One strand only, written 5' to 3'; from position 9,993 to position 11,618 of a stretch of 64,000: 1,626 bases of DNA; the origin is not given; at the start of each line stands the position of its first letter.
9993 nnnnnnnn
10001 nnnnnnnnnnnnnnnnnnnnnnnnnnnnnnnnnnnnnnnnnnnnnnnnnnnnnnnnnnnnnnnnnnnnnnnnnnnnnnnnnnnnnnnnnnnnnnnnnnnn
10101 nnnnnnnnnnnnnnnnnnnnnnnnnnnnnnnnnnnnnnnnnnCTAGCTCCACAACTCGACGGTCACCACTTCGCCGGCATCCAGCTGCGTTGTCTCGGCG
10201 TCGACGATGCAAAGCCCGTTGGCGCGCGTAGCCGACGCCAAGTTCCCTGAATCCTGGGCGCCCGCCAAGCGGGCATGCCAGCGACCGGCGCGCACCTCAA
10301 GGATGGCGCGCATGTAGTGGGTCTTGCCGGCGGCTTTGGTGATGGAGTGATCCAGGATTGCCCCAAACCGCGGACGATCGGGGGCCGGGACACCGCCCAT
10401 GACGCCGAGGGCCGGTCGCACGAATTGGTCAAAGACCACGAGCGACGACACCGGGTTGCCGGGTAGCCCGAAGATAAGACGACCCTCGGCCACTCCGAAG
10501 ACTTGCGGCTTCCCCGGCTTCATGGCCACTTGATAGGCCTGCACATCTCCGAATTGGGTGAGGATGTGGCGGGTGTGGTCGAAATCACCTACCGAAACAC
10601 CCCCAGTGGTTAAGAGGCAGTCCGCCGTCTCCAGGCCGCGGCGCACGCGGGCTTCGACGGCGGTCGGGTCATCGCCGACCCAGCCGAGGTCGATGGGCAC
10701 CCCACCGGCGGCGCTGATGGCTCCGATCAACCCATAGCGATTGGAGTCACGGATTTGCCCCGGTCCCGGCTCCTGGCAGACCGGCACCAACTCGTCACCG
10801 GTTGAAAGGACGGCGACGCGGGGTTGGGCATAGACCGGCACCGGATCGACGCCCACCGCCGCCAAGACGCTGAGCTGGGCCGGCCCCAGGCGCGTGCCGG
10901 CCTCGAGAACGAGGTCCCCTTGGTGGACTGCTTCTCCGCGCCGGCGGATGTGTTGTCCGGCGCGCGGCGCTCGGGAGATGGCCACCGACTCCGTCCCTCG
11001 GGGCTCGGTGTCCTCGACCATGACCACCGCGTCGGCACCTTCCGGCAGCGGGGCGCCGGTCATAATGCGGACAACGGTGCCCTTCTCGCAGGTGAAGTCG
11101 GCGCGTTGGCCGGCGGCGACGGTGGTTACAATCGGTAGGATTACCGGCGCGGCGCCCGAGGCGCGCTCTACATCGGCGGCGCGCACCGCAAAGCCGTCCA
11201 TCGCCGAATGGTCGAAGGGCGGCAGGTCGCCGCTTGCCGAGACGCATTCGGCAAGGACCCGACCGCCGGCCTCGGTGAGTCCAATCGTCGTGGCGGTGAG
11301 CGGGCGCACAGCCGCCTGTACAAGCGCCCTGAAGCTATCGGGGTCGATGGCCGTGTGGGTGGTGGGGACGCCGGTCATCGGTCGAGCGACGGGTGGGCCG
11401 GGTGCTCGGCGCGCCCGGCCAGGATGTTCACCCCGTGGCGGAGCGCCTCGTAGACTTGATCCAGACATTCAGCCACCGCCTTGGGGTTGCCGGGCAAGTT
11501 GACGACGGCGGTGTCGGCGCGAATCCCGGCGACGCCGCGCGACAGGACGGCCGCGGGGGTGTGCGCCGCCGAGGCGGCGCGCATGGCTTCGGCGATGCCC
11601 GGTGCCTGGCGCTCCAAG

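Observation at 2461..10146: Reduced complex I operon nuoA-E-H-J-K-L-M-N: full membrane arm plus only NuoE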

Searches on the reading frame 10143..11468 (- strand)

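Call 3: search_protein_families(library=pfam, proteins=[window:10143-11468:-])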
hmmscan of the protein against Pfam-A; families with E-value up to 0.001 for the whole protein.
window:10143-11468:- (441 aa): 3 families
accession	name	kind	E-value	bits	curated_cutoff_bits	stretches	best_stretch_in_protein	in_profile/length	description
PF03453.22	MoeA_N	-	1.8e-47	161.4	30.8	1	46-206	6-160/160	MoeA N-terminal region (domain I and II)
PF00994.29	MoCF_biosynth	-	1.5e-31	109.5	26.6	1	219-354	1-142/144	Probable molybdopterin binding domain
PF03454.20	MoeA_C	-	6e-15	55.7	22.1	1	370-440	2-72/72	MoeA C-terminal region (domain IV)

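Call 4: search_protein_families(library=ncbifam, proteins=[window:10143-11468:-])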
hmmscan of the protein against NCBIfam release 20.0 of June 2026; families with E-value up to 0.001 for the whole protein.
window:10143-11468:- (441 aa): 7 families
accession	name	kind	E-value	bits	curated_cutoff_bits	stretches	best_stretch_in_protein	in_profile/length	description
NF045515.2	Glp_gephyrin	equivalog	5.6e-120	400.8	475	1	47-437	7-400/403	molybdotransferase-like divisome protein Glp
NF007960.1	PRK10680.1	equivalog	1.9e-116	389.2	440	1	48-439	8-400/401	molybdopterin molybdotransferase MoeA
NF011068.0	PRK14498.1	equivalog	6.5e-112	374.7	534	1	41-440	10-410/647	molybdopterin biosynthesis protein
NF050098.1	MoeA_actino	exception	1.8e-108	362.9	560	1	45-437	5-397/400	molybdopterin molybdotransferase MoeA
NF011060.0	PRK14491.1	equivalog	3e-97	326.5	532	1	49-437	208-591/598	bifunctional molybdopterin-guanine dinucleotide biosynthesis adaptor protein MobB/molybdopterin molybdotransferase MoeA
NF011067.0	PRK14497.1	equivalog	1.7e-55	188.6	536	1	59-357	30-321/546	putative molybdopterin biosynthesis protein MoeA/unknown domain fusion protein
TIGR00177.1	molyb_syn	domain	6.2e-33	113.8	85.35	1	216-352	2-148/148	molybdenum cofactor synthesis domain-containing protein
